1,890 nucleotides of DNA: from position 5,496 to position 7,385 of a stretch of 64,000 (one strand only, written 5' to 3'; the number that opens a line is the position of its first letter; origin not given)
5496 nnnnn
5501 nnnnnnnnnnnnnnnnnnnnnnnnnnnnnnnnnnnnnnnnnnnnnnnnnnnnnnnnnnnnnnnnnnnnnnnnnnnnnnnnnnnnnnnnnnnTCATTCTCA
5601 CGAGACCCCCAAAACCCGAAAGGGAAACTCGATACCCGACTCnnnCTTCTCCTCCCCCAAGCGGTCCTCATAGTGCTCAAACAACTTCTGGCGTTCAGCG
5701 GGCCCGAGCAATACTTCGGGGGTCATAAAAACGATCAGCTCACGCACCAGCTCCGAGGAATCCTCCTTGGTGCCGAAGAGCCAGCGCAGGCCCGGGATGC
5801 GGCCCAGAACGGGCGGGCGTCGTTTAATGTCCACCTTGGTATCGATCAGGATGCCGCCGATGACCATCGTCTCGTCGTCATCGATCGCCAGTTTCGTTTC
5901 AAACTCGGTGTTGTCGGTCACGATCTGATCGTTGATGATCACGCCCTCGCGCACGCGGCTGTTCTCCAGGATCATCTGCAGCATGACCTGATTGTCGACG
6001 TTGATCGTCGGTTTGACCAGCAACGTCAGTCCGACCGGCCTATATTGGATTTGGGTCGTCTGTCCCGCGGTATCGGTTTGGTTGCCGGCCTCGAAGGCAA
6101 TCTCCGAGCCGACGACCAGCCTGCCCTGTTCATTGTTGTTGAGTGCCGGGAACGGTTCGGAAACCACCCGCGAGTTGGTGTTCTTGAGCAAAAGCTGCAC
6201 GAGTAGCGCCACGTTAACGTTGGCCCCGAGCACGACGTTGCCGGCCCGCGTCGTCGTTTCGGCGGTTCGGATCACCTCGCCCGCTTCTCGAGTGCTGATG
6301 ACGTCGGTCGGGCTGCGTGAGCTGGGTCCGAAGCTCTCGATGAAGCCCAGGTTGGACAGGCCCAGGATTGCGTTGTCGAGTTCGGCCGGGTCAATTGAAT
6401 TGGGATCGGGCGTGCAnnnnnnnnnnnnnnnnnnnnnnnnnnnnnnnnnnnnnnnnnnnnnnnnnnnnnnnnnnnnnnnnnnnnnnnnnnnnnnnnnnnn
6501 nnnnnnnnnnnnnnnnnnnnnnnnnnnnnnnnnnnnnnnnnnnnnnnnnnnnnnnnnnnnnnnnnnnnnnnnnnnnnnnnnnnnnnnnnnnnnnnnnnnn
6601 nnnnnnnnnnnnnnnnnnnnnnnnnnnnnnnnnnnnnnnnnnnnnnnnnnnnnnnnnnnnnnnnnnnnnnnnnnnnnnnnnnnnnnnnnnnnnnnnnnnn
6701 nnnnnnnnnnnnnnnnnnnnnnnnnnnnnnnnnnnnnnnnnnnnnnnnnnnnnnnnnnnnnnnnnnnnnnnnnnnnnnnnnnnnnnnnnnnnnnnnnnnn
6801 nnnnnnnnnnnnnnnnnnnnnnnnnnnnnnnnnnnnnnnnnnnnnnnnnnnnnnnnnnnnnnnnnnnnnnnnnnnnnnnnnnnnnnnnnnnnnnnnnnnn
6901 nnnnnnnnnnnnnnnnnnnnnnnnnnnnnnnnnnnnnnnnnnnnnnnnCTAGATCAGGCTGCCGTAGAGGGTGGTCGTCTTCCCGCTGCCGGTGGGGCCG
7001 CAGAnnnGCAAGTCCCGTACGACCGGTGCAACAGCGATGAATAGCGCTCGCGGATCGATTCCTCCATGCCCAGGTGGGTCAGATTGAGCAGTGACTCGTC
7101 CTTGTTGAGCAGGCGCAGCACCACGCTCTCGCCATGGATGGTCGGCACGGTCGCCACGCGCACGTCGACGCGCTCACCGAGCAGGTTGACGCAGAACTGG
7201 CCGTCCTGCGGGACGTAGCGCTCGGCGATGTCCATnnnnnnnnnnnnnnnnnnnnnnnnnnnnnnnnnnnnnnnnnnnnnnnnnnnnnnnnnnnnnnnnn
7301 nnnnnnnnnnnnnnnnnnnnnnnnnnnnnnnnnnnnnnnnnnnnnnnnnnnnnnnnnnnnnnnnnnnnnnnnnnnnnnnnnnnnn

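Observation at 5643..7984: Decayed GspE-type secretion ATPase (two G7-homopolymer frameshifts plus in-frame TAG) joined to a headless secretin-domain fragment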

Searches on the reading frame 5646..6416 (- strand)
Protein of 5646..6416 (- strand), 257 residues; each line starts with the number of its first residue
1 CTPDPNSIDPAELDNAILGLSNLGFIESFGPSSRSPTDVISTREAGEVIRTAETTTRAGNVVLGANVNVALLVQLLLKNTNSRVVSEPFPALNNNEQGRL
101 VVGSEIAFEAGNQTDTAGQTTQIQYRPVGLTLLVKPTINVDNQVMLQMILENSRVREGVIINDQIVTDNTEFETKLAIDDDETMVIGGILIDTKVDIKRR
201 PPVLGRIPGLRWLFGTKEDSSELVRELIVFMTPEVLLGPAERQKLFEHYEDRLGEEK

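Call 6: search_protein_families(library=pfam, proteins=[window:5646-6416:-], max_evalue=0.01)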
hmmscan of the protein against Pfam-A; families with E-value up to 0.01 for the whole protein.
seq(257 aa): 1 family
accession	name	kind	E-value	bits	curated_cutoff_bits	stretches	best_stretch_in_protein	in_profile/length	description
PF00263.26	Secretin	-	9.1e-32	110.4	27.5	1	77-236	3-168/169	Bacterial type II and III secretion system protein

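Call 8: find_homologous_proteins(query=window:5646-6416:-, max_evalue=1e-10)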
Query seq(257 aa) (257 aa): 1 proteins with E <= 1e-10 among 1763 candidates.
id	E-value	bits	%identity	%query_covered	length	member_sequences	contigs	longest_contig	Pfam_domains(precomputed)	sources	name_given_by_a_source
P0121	2.8e-128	444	100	82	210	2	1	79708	PF00263.27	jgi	-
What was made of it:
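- No other protein reached E <= 1e-10 in the 5.8-billion-protein search (call 8).
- Tried and rejected: Secretin-fragment protein search at E<=1e-10: only the fragment itself was returned (call 8).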

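Call 10: find_encoding_contigs(protein=P0121, flank=10000, max_places=5)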
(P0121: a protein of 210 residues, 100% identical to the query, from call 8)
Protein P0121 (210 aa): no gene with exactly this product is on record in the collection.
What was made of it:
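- Tried and rejected: Exact look-up of P0121 (call 10): it failed because the JGI version starts with V rather than M.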

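Call 19: find_related_loci(query=window:5646-6416:-, collection=metagenome_contigs, flank=10000)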
Query seq(257 aa) (257 aa) in metagenome_contigs; peptide patterns used: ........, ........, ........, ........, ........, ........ (x = any residue, [..] = any of these).
375 stretches matched a pattern, but none encodes a relative of the query by tblastn (E <= 1e-3).

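Call 20: find_related_loci(query=window:5646-6416:-, collection=genome_contigs, flank=10000)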
Query seq(257 aa) (257 aa) in genome_contigs; peptide patterns used: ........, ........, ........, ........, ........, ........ (x = any residue, [..] = any of these).
202 stretches matched a pattern; 2 encode a relative of the query (tblastn E <= 1e-3); 2 distinct loci.
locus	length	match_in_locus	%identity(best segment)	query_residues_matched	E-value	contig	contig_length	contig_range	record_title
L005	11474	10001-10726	35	1-237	1e-35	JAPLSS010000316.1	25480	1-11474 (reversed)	MAG: Candidatus Sumerlaeota bacterium isolate LacPavin_0920_SED5_MAG_64_9 LacPavin_0920_SED5_scaffold_1359145, whole gen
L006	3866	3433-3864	47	1-153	7e-30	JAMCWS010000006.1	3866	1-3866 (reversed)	MAG: bacterium isolate FK_Sedi_B_Bin.51 NODE_103328_length_3866_cov_1.52501, whole genome shotgun sequence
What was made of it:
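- Tried and rejected: genome_contigs scan (call 20): it gave only distant secretins.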

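Call 35: find_encoding_contigs(protein=P0128, flank=10000, max_places=10)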
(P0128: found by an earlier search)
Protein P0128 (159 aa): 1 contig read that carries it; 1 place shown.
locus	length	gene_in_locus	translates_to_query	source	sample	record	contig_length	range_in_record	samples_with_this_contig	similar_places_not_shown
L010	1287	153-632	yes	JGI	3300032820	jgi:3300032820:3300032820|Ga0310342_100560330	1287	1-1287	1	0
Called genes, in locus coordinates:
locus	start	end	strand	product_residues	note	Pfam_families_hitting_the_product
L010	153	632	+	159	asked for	PF00437:T2SSE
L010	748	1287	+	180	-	?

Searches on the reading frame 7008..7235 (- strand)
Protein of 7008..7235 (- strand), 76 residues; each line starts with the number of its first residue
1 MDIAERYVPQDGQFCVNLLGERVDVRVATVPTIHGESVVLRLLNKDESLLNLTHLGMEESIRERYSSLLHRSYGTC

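Call 51: search_protein_families(library=ncbifam, proteins=[L011:2052-4967:+, L011:975-1946:+], max_evalue=0.001)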
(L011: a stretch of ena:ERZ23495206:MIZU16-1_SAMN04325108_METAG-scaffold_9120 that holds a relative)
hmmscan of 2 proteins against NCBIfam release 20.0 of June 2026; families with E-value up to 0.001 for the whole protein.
L011:2052-4967:+ (972 aa): 8 families
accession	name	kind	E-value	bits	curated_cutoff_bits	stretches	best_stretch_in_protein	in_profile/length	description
TIGR02517.1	type_II_gspD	equivalog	7.3e-118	394.6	351.35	3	437-960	119-599/600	type II secretion system secretin GspD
TIGR02515.1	IV_pilus_PilQ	subfamily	1.6e-70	238.3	284.35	3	627-951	128-427/428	type IV pilus secretin PilQ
NF010083.0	PRK13568.1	equivalog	3.2e-30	105.3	554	3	793-950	261-416/419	DNA uptake porin HofQ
TIGR02516.1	type_III_yscC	equivalog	7.4e-29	100.6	238.45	1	658-948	199-458/463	type III secretion system outer membrane ring subunit SctC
TIGR02519.1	pilus_MshL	equivalog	2.9e-24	85.6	250.2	1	665-951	6-290/290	pilus (MSHA type) biogenesis protein MshL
NF007851.2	PRK10560.1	exception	3.5e-17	62.3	598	1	767-951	226-409/412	DNA uptake porin HofQ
NF042912.1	Amuc_1098_fam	equivalog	4e-14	51.6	750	1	881-950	727-795/805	Amuc_1098 family type IV pilus outer membrane protein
NF011873.0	PRK15346.1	equivalog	1.2e-13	50.6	524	1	776-942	321-486/499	EscC/YscC/HrcC family type III secretion system outer membrane ring protein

L011:975-1946:+ (324 aa): 1 family
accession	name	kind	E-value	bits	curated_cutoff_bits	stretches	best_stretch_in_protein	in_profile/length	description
NF041515.1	GspC_delta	equivalog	0.00032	20.5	150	0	131-291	36-183/311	type II secretion system protein GspC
